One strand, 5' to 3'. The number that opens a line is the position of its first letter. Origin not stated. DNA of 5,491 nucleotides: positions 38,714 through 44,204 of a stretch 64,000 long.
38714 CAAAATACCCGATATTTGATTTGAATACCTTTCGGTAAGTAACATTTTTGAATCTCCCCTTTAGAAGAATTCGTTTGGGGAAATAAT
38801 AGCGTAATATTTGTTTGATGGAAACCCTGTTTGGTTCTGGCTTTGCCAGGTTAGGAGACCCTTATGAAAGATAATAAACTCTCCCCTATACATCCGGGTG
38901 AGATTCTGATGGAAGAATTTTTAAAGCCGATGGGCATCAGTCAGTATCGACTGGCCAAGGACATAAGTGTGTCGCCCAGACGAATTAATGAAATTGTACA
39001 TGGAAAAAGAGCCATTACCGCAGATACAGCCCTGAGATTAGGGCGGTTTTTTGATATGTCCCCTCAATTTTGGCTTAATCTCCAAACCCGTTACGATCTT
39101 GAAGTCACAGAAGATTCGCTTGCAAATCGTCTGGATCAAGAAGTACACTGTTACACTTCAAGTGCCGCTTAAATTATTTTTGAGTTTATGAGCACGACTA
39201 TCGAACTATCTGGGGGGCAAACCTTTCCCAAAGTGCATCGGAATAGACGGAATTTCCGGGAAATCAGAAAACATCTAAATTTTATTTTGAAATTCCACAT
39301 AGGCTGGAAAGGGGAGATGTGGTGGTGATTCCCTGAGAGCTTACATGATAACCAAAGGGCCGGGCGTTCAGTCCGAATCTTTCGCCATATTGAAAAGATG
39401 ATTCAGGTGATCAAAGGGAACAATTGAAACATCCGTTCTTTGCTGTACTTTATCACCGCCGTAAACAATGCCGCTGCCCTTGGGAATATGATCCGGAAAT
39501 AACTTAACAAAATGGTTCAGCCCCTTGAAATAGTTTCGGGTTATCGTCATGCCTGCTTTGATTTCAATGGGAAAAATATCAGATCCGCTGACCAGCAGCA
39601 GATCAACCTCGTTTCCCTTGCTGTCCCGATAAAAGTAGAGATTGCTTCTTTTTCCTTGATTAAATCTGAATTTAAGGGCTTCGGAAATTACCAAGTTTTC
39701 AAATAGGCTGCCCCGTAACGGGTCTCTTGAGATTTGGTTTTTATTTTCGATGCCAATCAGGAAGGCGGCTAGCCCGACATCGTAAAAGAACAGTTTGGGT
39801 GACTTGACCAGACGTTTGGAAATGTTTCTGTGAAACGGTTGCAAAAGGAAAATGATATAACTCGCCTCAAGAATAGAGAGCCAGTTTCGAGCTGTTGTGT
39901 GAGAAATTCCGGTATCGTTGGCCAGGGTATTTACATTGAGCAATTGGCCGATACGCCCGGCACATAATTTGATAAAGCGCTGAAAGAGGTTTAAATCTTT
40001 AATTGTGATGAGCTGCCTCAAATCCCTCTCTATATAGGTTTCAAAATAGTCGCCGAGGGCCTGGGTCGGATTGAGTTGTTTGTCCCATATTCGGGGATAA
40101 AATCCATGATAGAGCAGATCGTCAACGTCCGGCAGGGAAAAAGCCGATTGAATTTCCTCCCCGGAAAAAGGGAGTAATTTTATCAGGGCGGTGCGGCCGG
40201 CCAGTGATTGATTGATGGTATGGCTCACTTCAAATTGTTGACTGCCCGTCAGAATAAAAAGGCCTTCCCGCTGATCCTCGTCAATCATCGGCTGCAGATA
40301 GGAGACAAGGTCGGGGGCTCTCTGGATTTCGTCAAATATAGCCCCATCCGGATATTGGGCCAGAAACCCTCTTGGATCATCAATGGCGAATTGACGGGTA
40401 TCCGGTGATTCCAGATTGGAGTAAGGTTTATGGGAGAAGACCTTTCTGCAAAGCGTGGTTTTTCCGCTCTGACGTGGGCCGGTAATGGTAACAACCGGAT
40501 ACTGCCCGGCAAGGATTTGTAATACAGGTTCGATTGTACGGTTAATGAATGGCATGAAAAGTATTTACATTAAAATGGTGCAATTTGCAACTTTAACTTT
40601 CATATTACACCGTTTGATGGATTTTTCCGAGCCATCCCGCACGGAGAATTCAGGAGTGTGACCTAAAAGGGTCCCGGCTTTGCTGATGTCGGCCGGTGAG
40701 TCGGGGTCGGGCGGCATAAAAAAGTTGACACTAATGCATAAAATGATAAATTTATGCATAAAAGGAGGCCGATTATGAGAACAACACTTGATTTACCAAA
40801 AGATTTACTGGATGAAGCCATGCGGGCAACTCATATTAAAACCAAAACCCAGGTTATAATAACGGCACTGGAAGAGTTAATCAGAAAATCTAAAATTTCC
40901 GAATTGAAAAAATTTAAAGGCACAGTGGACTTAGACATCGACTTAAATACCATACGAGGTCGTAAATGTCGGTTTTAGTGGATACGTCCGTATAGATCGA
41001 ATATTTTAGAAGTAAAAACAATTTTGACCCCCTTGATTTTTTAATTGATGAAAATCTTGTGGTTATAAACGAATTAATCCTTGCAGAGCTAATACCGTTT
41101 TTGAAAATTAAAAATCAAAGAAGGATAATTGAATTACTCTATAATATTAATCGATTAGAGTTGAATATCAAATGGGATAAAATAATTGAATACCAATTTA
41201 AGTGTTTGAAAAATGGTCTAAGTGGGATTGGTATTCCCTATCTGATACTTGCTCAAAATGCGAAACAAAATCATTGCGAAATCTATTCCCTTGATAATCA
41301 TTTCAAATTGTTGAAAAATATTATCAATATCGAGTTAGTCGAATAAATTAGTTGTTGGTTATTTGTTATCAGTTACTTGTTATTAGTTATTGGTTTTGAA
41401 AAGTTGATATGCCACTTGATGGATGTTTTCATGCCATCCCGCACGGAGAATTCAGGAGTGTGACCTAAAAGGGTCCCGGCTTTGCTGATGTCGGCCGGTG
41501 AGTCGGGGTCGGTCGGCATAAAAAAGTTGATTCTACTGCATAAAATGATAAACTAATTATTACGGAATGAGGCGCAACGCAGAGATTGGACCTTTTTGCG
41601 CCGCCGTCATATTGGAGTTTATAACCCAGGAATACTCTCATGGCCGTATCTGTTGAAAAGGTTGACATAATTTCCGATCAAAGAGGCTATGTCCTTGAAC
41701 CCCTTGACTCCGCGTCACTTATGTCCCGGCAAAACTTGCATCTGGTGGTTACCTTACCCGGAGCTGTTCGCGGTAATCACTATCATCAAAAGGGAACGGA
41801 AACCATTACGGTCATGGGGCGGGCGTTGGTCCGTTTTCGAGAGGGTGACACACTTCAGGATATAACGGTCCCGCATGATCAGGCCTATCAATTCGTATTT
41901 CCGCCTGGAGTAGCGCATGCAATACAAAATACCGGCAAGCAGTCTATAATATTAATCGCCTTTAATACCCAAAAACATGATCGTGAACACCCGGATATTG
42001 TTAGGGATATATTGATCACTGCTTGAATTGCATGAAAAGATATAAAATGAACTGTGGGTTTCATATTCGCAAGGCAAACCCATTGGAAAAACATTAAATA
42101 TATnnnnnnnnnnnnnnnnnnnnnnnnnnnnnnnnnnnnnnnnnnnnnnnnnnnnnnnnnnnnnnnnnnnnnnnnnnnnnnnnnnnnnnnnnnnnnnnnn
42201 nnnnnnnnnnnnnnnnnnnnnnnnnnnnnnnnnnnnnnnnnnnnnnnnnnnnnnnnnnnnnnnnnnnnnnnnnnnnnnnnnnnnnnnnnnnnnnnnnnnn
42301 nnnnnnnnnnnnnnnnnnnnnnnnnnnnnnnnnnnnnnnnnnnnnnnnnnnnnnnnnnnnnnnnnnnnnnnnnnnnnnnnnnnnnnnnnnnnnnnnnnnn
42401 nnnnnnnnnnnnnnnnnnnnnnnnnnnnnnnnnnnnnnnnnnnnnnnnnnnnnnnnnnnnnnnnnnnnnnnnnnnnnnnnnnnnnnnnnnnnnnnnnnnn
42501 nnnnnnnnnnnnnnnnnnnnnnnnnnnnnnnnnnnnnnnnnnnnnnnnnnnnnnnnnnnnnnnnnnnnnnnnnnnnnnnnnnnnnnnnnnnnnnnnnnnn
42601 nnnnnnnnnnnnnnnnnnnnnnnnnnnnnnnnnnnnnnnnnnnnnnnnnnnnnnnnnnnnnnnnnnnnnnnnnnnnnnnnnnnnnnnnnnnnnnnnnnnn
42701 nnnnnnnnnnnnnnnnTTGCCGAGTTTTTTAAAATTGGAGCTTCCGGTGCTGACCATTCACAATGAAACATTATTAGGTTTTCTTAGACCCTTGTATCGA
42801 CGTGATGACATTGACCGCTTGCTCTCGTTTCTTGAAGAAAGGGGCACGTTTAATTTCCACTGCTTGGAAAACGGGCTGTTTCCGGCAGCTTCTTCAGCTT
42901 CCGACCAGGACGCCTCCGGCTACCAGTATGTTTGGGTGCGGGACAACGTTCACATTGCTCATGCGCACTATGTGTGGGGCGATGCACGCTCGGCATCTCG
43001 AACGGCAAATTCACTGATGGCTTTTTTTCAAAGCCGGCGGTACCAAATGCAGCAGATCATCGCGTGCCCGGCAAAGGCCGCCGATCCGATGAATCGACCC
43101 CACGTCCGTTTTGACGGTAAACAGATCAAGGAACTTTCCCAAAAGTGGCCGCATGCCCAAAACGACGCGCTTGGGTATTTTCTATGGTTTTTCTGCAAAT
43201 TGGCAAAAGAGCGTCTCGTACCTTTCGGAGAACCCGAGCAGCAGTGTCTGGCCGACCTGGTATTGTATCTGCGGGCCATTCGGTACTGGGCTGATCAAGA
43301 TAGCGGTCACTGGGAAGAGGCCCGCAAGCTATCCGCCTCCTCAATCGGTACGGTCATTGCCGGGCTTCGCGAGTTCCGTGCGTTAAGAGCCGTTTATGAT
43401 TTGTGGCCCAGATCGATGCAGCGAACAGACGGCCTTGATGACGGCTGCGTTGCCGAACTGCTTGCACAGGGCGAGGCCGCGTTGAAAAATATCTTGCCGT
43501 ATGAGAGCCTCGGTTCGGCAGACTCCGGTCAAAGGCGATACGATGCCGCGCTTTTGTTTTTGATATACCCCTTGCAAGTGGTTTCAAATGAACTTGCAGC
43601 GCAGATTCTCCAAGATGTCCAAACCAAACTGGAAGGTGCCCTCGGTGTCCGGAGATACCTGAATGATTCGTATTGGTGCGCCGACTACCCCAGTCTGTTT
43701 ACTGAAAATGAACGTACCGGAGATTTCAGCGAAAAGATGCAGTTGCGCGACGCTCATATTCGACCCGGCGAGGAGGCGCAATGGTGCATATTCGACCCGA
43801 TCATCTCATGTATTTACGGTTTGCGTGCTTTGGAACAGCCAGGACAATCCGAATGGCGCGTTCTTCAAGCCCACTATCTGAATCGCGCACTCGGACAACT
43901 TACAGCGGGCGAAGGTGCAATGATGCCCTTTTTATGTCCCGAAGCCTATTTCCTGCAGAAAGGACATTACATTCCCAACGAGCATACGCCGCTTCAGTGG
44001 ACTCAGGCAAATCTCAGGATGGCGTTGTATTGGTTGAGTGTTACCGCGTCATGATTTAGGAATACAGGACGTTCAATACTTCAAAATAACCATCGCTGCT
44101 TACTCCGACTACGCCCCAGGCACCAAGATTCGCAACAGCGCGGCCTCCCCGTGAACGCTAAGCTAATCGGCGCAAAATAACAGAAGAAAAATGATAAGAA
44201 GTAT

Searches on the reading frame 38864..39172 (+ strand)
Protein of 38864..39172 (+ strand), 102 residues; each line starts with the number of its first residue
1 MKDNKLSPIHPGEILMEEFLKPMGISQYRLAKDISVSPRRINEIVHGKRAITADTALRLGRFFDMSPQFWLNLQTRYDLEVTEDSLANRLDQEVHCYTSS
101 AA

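Call 67: search_protein_families(library=pfam, proteins=[window:38864-39172:+], max_evalue=0.001)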
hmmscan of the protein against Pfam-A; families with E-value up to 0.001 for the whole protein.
window:38864-39172:+ (102 aa): 2 families
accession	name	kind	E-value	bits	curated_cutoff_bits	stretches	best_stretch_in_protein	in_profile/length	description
PF01381.28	HTH_3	-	1.4e-09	38.3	23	1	17-69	2-54/55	Helix-turn-helix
PF13443.12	HTH_26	-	0.00011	22.8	22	1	17-67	3-54/63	Cro/C1-type HTH DNA-binding domain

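Call 75: search_protein_families(library=ncbifam, proteins=[window:38864-39172:+], max_evalue=0.01)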
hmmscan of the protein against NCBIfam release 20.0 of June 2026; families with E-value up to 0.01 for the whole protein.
window:38864-39172:+ (102 aa): 3 families
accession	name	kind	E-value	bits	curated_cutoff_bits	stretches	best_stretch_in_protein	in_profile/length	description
TIGR02607.1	antidote_HigA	equivalog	5.5e-35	119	47.7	1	6-84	2-80/81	HigA family addiction module antitoxin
TIGR03070.1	couple_hipB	subfamily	0.00071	19.5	71.65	1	21-59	12-50/58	type II toxin-antitoxin system Y4mF family antitoxin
NF038139.1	Reg_Aceta_RamB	equivalog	0.00073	18.3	700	1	23-76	14-68/465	acetate metabolism transcriptional regulator RamB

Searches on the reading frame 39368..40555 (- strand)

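Call 67: search_protein_families(library=pfam, proteins=[window:39368-40555:-], max_evalue=0.001)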
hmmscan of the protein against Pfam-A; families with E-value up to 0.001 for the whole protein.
window:39368-40555:- (395 aa): 2 families
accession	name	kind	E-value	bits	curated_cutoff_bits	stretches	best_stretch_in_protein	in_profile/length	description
PF13635.12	DUF4143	-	1.3e-52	178.3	28.1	1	176-335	1-160/160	Domain of unknown function (DUF4143)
PF13173.12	AAA_14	-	5.6e-26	91.5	27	1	20-135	3-128/129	AAA domain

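Call 75: search_protein_families(library=ncbifam, proteins=[window:39368-40555:-], max_evalue=0.01)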
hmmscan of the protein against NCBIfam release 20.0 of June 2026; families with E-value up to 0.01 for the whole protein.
window:39368-40555:- (395 aa): 0 families

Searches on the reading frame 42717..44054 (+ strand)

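Call 67: search_protein_families(library=pfam, proteins=[window:42717-44054:+], max_evalue=0.001)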
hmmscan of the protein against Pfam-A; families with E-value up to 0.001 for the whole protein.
window:42717-44054:+ (445 aa): 1 family
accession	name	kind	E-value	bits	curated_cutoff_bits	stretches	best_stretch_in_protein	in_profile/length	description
PF00723.27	Glyco_hydro_15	-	6.8e-11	42.1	22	1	52-219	23-192/427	Glycosyl hydrolases family 15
